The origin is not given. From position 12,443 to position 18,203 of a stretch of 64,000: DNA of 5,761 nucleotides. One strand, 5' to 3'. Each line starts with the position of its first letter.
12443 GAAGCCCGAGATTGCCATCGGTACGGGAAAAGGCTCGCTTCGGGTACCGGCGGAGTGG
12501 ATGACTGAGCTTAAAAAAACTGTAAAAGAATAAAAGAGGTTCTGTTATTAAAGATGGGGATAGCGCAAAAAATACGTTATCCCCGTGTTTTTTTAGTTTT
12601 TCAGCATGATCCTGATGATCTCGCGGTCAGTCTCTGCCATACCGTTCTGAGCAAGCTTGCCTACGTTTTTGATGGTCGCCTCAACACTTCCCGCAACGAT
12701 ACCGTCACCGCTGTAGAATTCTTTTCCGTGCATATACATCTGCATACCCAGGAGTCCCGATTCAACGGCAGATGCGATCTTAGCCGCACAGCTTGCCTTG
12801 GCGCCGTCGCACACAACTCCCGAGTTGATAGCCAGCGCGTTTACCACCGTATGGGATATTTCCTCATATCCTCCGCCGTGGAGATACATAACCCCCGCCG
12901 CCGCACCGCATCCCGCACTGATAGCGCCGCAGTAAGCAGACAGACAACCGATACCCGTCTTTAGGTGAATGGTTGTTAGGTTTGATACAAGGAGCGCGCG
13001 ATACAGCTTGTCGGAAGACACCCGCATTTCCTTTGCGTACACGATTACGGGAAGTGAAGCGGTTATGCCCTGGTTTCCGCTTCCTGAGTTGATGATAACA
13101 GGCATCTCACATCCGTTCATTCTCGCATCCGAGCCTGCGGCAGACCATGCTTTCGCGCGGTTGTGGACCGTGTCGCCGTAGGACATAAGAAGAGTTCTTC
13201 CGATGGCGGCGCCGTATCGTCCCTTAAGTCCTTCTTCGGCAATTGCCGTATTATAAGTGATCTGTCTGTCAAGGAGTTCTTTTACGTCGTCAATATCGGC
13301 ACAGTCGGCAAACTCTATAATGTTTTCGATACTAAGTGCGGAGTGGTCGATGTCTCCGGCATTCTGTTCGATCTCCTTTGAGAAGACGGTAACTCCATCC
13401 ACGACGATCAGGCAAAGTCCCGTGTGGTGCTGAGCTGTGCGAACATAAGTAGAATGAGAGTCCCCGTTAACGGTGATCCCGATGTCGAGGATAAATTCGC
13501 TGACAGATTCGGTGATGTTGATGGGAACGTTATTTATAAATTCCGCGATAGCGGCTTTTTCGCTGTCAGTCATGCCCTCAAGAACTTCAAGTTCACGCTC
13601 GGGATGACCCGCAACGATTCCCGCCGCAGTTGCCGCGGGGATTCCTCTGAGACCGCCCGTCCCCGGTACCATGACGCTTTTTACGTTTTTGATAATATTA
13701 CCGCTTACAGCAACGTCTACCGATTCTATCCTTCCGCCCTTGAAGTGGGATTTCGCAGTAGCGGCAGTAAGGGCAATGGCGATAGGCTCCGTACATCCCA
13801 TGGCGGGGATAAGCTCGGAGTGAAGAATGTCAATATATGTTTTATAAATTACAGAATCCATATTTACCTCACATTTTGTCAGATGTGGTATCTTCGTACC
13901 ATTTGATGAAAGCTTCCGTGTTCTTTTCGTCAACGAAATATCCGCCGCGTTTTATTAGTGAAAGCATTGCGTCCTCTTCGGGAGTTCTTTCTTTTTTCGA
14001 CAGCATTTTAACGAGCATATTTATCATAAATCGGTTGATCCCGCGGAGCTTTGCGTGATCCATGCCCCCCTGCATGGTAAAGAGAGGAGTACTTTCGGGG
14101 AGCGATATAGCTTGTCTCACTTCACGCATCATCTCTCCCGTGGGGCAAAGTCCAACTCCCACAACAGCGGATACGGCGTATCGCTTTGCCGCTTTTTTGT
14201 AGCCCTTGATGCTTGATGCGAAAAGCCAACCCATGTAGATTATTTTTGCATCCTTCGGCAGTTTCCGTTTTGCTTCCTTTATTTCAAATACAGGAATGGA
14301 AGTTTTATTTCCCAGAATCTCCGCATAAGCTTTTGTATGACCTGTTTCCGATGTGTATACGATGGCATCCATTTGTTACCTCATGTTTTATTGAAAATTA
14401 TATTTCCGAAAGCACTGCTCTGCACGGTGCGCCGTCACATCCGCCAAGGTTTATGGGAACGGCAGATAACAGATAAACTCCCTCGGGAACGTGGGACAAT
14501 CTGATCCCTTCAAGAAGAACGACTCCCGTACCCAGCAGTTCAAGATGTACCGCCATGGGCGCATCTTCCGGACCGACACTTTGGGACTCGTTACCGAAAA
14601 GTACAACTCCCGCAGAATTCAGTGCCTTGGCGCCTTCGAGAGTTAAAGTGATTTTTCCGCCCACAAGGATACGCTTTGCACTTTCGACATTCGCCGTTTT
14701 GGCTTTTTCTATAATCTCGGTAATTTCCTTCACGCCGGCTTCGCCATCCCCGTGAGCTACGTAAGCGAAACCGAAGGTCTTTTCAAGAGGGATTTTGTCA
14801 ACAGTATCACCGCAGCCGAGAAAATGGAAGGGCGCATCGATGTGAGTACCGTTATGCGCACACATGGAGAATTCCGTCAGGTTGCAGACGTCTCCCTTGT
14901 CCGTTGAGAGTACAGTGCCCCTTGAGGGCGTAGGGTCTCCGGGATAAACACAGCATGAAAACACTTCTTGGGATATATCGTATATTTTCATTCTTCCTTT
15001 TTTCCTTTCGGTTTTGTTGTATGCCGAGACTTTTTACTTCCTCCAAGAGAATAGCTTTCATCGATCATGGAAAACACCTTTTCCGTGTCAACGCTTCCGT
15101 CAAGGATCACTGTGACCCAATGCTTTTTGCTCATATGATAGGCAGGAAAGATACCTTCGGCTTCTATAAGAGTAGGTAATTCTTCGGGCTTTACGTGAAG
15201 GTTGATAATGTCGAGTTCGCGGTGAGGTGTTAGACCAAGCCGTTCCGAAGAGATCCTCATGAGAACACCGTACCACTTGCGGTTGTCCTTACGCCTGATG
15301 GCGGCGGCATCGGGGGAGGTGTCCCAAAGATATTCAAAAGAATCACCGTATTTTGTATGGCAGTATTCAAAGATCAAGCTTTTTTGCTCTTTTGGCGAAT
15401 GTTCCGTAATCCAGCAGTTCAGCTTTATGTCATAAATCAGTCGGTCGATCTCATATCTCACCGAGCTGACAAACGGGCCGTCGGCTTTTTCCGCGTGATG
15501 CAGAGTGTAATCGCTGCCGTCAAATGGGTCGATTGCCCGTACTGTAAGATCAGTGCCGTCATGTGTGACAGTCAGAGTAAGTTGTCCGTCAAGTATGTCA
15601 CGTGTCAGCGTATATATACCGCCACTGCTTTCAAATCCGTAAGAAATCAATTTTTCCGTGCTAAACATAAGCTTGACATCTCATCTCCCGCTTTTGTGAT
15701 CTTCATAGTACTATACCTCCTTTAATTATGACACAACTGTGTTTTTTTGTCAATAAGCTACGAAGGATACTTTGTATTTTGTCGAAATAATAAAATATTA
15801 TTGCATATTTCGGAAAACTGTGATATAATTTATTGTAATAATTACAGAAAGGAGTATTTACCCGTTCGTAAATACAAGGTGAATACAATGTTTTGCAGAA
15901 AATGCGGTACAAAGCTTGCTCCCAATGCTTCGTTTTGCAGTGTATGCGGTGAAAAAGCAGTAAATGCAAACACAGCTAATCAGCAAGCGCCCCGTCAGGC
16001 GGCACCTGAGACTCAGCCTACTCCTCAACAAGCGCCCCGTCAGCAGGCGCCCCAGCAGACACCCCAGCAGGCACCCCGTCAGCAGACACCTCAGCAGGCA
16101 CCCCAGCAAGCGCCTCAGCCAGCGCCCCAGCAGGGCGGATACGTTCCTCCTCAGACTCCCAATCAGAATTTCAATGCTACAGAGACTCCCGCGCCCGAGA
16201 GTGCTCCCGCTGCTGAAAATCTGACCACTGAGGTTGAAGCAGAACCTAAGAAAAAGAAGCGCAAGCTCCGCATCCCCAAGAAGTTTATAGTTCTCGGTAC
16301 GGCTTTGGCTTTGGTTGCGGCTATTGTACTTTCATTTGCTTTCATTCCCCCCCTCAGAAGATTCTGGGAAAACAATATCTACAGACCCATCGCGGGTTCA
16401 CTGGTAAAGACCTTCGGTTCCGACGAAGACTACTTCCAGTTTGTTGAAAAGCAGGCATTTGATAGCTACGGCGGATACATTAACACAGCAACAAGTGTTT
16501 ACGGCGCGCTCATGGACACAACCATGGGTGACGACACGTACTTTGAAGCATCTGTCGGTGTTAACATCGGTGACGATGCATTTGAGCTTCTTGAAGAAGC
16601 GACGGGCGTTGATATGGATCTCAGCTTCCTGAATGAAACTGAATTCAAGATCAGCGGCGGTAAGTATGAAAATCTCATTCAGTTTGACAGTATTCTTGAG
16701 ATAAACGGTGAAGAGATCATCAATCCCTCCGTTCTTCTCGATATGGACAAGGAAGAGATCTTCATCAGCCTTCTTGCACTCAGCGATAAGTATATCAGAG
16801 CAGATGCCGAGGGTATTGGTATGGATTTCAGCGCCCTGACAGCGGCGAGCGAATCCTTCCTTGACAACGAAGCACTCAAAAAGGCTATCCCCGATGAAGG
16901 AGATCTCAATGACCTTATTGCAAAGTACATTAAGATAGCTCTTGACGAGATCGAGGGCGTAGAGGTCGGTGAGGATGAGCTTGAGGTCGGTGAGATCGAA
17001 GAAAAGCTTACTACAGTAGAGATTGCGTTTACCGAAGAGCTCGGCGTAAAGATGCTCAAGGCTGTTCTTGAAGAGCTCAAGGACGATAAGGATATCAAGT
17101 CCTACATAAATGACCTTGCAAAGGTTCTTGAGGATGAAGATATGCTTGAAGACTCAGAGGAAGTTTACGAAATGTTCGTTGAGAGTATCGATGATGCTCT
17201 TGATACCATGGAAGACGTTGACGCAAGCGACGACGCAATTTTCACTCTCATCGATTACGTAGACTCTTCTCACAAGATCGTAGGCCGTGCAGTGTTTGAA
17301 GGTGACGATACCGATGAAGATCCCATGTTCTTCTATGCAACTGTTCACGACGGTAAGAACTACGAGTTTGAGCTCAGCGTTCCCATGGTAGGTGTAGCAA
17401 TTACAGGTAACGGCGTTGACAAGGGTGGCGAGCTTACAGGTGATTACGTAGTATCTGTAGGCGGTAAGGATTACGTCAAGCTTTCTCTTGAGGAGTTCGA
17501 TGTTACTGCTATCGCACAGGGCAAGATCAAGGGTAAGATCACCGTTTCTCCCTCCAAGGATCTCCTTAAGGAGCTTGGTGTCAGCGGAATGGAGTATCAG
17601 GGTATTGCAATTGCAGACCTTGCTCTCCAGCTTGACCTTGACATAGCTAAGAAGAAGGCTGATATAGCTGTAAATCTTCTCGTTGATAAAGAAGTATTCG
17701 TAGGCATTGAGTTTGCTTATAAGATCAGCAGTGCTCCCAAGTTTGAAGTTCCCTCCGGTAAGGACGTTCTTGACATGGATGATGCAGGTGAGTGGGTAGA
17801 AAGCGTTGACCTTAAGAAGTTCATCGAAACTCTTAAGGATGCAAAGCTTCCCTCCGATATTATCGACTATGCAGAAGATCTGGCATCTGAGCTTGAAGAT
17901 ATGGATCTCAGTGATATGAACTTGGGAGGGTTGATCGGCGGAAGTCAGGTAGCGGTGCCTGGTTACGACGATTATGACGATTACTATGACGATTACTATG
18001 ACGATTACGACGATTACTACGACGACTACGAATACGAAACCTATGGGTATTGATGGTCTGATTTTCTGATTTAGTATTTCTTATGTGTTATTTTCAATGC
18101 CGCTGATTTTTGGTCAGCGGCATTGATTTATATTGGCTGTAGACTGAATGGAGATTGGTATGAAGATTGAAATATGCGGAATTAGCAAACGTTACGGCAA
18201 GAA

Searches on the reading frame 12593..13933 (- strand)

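Call 70: search_protein_families(library=pfam, proteins=[window:12593-13933:-], max_evalue=0.00001)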
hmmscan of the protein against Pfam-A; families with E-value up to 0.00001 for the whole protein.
window:12593-13933:- (446 aa): 1 family
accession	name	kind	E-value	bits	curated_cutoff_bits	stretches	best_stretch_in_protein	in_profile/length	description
PF03313.21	SDH_alpha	-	2e-64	218.2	26.4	1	113-440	2-259/260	Serine dehydratase alpha chain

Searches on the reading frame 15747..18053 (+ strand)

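Call 70: search_protein_families(library=pfam, proteins=[window:15747-18053:+], max_evalue=0.00001)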
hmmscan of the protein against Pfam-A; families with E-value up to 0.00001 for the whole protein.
window:15747-18053:+ (768 aa): 1 family
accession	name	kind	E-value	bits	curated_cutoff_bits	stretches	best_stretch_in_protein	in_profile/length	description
PF13240.11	Zn_Ribbon_1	-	2.5e-06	27.5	25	1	49-69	1-21/23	zinc-ribbon domain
